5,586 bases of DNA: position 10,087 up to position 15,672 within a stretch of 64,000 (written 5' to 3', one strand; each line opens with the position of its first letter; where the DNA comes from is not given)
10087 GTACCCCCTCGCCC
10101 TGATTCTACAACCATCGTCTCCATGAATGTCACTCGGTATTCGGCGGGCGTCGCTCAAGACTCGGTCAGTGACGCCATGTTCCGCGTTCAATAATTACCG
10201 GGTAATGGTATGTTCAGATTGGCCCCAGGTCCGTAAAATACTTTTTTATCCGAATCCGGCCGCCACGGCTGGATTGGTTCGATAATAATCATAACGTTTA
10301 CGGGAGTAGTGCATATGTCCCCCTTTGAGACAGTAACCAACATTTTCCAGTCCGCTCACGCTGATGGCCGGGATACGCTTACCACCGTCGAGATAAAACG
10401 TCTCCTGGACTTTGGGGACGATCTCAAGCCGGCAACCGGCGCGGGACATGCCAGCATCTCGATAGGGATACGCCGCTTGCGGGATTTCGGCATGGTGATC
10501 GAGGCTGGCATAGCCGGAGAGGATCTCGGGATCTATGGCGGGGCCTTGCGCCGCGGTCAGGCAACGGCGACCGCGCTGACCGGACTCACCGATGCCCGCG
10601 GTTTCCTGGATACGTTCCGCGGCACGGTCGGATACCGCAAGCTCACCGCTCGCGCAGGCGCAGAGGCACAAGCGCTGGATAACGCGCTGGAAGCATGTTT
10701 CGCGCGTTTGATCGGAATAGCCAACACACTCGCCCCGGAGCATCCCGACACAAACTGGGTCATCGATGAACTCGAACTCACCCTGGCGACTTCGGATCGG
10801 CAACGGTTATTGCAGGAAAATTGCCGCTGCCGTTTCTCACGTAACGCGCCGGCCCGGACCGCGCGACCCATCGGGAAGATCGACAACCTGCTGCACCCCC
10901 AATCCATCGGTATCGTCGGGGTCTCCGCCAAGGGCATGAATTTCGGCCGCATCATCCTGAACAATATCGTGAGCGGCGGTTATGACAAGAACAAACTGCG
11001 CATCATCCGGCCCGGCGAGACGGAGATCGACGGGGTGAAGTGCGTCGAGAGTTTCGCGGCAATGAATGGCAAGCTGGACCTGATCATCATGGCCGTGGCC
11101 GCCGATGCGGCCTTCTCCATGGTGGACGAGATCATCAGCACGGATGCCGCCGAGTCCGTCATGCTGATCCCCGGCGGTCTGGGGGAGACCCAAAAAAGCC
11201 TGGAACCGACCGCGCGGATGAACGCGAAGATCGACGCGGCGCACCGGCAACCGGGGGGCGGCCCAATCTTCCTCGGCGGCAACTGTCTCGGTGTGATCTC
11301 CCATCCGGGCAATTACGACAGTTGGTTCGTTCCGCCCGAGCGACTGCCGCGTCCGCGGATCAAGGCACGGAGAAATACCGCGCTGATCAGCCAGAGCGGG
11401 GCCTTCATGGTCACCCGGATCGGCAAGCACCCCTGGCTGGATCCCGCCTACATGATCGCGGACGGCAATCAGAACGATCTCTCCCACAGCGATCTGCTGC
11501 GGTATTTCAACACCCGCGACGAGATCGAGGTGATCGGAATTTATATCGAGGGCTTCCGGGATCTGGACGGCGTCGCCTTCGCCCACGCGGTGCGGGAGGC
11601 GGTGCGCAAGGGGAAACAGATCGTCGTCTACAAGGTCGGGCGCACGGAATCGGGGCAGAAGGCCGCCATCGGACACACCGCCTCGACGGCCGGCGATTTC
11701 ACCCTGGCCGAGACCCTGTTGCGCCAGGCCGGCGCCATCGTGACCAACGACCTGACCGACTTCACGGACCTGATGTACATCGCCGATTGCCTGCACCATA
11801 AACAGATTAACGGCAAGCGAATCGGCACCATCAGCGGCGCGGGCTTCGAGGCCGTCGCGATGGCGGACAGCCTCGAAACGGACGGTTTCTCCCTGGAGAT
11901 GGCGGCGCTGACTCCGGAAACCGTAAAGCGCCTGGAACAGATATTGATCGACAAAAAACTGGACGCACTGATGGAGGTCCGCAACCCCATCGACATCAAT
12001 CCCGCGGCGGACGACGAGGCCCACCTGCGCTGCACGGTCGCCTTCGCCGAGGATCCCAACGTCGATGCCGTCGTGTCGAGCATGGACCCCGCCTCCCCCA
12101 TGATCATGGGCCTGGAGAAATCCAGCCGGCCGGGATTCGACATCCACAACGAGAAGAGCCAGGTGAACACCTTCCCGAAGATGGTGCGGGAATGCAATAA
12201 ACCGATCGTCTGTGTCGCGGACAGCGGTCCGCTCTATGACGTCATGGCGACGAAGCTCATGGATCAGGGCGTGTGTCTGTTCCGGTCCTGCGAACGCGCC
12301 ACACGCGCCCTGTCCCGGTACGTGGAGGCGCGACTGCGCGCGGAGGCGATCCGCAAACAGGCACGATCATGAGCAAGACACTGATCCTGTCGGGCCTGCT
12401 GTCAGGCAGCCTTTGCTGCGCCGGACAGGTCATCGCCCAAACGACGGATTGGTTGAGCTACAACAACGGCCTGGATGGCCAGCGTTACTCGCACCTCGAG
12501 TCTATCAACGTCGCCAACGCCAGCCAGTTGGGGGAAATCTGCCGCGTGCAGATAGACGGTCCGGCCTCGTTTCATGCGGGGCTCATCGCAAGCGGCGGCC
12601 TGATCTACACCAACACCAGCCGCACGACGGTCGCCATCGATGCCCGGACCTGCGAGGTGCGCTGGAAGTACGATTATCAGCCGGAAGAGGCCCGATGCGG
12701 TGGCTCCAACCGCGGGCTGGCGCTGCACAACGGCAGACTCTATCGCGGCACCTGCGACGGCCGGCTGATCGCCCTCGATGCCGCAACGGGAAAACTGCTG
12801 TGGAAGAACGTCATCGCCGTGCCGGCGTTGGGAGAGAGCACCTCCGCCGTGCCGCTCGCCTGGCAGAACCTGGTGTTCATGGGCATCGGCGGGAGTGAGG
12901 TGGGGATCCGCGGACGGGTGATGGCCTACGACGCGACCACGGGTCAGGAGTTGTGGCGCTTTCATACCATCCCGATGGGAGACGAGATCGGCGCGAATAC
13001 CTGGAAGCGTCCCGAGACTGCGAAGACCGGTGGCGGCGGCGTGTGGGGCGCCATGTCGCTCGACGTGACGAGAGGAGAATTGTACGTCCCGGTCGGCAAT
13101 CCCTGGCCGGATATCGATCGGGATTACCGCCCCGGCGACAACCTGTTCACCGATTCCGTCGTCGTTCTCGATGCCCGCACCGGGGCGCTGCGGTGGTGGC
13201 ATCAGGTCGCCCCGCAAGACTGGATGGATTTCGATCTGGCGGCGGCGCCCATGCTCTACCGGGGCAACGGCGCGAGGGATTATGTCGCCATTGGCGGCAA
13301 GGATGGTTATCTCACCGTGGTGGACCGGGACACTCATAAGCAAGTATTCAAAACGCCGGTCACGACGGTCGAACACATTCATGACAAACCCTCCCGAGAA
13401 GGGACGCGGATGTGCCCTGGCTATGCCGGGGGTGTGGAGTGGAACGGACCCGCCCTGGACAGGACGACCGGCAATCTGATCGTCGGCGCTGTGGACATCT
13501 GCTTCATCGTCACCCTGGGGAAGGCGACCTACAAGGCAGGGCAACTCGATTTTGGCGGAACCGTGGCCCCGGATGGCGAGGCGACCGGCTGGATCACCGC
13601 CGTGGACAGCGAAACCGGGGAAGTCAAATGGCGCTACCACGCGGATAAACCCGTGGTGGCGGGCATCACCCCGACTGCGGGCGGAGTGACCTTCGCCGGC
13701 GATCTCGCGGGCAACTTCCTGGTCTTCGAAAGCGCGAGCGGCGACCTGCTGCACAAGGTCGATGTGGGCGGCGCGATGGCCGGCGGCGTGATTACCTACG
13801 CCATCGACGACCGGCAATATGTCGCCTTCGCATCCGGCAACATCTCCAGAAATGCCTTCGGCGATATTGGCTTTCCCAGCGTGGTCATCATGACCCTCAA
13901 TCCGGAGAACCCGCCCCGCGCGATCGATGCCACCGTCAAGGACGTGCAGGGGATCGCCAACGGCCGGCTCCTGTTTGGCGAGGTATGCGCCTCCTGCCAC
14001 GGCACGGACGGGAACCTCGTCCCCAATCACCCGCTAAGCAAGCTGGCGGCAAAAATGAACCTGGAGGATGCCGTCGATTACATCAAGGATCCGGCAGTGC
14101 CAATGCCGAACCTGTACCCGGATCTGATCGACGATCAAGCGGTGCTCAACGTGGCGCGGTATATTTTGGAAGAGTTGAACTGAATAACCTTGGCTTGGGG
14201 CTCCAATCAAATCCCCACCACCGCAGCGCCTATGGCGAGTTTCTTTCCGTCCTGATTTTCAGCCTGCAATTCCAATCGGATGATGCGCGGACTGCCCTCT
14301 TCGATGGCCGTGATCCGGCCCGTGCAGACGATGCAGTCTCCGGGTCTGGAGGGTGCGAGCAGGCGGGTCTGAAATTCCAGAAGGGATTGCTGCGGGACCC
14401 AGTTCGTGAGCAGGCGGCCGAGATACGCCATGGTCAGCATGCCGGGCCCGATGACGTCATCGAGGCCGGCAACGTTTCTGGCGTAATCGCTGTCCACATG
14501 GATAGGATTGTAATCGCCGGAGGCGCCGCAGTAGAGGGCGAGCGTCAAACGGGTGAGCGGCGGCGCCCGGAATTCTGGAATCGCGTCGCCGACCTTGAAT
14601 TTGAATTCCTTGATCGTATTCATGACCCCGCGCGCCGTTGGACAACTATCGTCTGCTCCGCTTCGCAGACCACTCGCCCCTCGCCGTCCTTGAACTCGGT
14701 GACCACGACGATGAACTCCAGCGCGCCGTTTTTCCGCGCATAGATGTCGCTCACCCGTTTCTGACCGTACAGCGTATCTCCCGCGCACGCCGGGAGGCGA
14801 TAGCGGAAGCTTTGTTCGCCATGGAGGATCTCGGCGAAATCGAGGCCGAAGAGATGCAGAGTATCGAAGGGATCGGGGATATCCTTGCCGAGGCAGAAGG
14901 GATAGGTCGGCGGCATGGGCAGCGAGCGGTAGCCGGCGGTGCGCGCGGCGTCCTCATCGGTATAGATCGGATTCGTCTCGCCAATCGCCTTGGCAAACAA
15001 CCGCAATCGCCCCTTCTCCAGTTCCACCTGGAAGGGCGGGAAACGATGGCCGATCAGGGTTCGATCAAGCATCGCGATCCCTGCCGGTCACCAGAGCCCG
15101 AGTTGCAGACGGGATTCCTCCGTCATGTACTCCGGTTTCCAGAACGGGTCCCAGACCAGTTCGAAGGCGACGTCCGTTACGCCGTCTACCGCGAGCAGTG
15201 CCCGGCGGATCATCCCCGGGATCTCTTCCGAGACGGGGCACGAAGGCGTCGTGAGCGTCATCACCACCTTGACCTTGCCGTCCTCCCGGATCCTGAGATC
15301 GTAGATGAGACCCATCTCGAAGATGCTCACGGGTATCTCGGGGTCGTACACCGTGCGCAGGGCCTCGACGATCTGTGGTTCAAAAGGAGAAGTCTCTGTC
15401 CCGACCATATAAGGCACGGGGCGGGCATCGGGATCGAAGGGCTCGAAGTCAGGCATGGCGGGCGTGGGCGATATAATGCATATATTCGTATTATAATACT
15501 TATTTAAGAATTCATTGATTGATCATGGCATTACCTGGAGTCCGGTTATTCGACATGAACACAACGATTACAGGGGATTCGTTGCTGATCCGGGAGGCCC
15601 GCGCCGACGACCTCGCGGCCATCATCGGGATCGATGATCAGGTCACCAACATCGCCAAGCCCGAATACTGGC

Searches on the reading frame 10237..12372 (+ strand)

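Call 9: search_protein_families(library=ncbifam, proteins=[window:10237-12372:+], max_evalue=0.00001)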
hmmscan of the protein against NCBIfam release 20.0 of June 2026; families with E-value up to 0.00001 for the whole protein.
window:10237-12372:+ (711 aa): 4 families
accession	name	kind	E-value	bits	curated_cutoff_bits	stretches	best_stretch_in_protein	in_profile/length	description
TIGR02717.1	AcCoA-syn-alpha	equivalog_domain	3.2e-59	200.8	567.15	1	216-696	2-444/447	acetate--CoA ligase alpha subunit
NF045494.1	AcCoALig_Archglob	equivalog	4.3e-49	167.5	1200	1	212-697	215-661/665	acetate--CoA ligase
NF045492.1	HydPropCoALig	equivalog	1.3e-45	156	1300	1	201-687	234-685/700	3-hydroxypropionate--CoA ligase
NF045493.1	HydDutCoALig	equivalog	2e-27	96.1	1300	1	217-620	5-386/698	4-hydroxybutyrate--CoA ligase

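Call 60: search_protein_families(library=pfam, proteins=[window:10237-12372:+], max_evalue=0.001)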
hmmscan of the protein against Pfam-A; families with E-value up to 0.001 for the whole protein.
window:10237-12372:+ (711 aa): 2 families
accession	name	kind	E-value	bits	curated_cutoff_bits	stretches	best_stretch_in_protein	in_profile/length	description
PF13607.11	Succ_CoA_lig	-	2.1e-34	118.7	27.4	1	379-514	2-136/138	Succinyl-CoA ligase like flavodoxin domain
PF13380.12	CoA_binding_2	-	1.7e-10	41.8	22.8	1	223-354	2-114/116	CoA binding domain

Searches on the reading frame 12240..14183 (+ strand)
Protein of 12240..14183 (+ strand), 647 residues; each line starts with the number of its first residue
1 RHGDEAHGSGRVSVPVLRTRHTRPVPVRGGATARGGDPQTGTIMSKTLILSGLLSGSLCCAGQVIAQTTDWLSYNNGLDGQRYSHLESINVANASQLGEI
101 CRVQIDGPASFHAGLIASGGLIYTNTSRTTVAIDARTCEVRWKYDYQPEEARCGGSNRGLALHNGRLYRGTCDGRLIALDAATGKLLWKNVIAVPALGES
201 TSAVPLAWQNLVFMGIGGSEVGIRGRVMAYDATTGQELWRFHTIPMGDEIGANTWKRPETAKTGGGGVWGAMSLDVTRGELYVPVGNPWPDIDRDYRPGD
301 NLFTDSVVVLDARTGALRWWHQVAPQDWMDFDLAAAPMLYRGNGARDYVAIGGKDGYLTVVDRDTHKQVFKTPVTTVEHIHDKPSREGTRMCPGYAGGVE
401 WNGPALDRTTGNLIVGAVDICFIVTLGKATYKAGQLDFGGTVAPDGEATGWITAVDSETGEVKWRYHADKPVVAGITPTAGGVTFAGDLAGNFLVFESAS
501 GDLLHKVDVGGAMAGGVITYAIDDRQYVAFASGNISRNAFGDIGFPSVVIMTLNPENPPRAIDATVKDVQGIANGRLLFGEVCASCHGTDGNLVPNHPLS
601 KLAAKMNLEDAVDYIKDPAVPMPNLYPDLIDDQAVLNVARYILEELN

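Call 9: search_protein_families(library=ncbifam, proteins=[window:12240-14183:+], max_evalue=0.00001)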
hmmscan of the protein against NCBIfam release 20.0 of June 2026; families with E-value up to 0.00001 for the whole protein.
window:12240-14183:+ (647 aa): 6 families
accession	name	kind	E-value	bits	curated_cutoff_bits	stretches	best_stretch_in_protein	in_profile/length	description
TIGR03075.1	PQQ_enz_alc_DH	subfamily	8.2e-93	311.8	480.05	1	66-533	16-527/530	PQQ-dependent dehydrogenase, methanol/ethanol family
TIGR04528.1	acido_non_PQQ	subfamily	1.5e-85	287.8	650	1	68-534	3-486/493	acido-empty-quinoprotein group A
TIGR03074.1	PQQ_membr_DH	subfamily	7.8e-35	119.9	832.65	1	67-377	153-509/783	membrane-bound PQQ-dependent dehydrogenase, glucose/quinate/shikimate family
TIGR03300.1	assembly_YfgL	equivalog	5.6e-18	64.8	285.2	1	117-239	63-265/377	outer membrane protein assembly factor BamB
NF008351.0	PRK11138.1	equivalog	6.2e-13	48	423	1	129-242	80-187/394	outer membrane protein assembly factor BamB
NF053615.1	SerThrKinAfsKStmc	equivalog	4.2e-11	42.2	1300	1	86-243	542-692/809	protein serine/threonine kinase AfsK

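Call 81: search_protein_families(library=pfam, proteins=[window:12240-14183:+], max_evalue=0.00001)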
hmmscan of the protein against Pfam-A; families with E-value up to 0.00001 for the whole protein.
window:12240-14183:+ (647 aa): 3 families
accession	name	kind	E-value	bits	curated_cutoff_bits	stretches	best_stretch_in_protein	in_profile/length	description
PF01011.28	PQQ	-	4.2e-65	221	26.7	1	71-372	1-338/595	Glucose/ethanol/alcohol dehydrogenase, beta-propeller domain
PF13360.13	PQQ_2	-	1.7e-23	84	27.6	1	111-240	25-143/233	Outer membrane protein assembly factor BamB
PF13570.13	Beta-prop_ACSF4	-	2.2e-12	47.4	133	0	449-532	154-233/329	Beta-alanine-activating enzyme, beta-propeller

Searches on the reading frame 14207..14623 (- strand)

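Call 81: search_protein_families(library=pfam, proteins=[window:14207-14623:-], max_evalue=0.00001)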
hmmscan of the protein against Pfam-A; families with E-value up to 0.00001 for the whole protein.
window:14207-14623:- (138 aa): 2 families
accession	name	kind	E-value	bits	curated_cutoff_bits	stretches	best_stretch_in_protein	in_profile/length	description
PF01575.25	MaoC_dehydratas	-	4.8e-14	52.4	27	1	20-110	15-107/123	MaoC like domain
PF13452.11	FAS1_DH_region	-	8.2e-06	26.4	22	0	22-130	13-130/132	FAS1-like, dehydratase domain region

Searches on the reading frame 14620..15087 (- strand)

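Call 9: search_protein_families(library=ncbifam, proteins=[window:14620-15087:-], max_evalue=0.00001)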
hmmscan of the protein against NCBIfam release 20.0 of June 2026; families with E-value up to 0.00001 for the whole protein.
window:14620-15087:- (155 aa): 4 families
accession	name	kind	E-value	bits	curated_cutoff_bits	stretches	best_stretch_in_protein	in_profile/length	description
NF040624.1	HadA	equivalog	6.7e-18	65.3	180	1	22-151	12-139/144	(3R)-hydroxyacyl-ACP dehydratase subunit HadA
NF040620.1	fused_HadA_HadB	exception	2.8e-15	56.6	350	1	22-151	12-139/329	fused (3R)-hydroxyacyl-ACP dehydratase subunits HadA/HadB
NF010245.0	PRK13692.1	equivalog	1.2e-11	44.7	232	1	14-148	12-143/159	(3R)-hydroxyacyl-ACP dehydratase subunit HadA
NF010244.0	PRK13691.1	exception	1.6e-10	41.1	221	1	24-151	21-146/166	(3R)-hydroxyacyl-ACP dehydratase subunit HadC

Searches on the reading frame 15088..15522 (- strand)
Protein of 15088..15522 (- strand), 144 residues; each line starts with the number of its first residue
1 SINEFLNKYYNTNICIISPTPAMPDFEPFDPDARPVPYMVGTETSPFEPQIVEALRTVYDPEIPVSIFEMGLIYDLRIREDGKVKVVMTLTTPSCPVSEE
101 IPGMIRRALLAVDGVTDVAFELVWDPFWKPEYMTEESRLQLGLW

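Call 9: search_protein_families(library=ncbifam, proteins=[window:15088-15522:-], max_evalue=0.00001)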
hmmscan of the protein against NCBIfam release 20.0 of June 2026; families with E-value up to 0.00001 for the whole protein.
window:15088-15522:- (144 aa): 4 families
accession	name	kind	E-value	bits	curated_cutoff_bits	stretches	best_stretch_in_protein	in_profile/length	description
TIGR02945.1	SUF_assoc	equivalog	7.7e-38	128.9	143.4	1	49-144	4-99/99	SUF system Fe-S cluster assembly protein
TIGR03406.1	FeS_long_SufT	hypoth_equivalog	4.5e-28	98.2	202.6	1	45-143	72-174/174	putative Fe-S cluster assembly protein SufT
NF041868.1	paad_haloarch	equivalog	9.5e-24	83.9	180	1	40-140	20-119/127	1,2-phenylacetyl-CoA epoxidase subunit PaaD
TIGR02159.1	PA_CoA_Oxy4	equivalog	1.8e-12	47.8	108.15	1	58-141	1-83/146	1,2-phenylacetyl-CoA epoxidase subunit PaaD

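Call 81: search_protein_families(library=pfam, proteins=[window:15088-15456:-], max_evalue=0.00001)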
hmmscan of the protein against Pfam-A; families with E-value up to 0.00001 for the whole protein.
window:15088-15456:- (122 aa): 1 family
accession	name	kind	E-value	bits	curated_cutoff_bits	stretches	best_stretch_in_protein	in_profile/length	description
PF01883.24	FeS_assembly_P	-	1.3e-21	77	23.5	1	28-96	3-71/73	Iron-sulfur cluster assembly protein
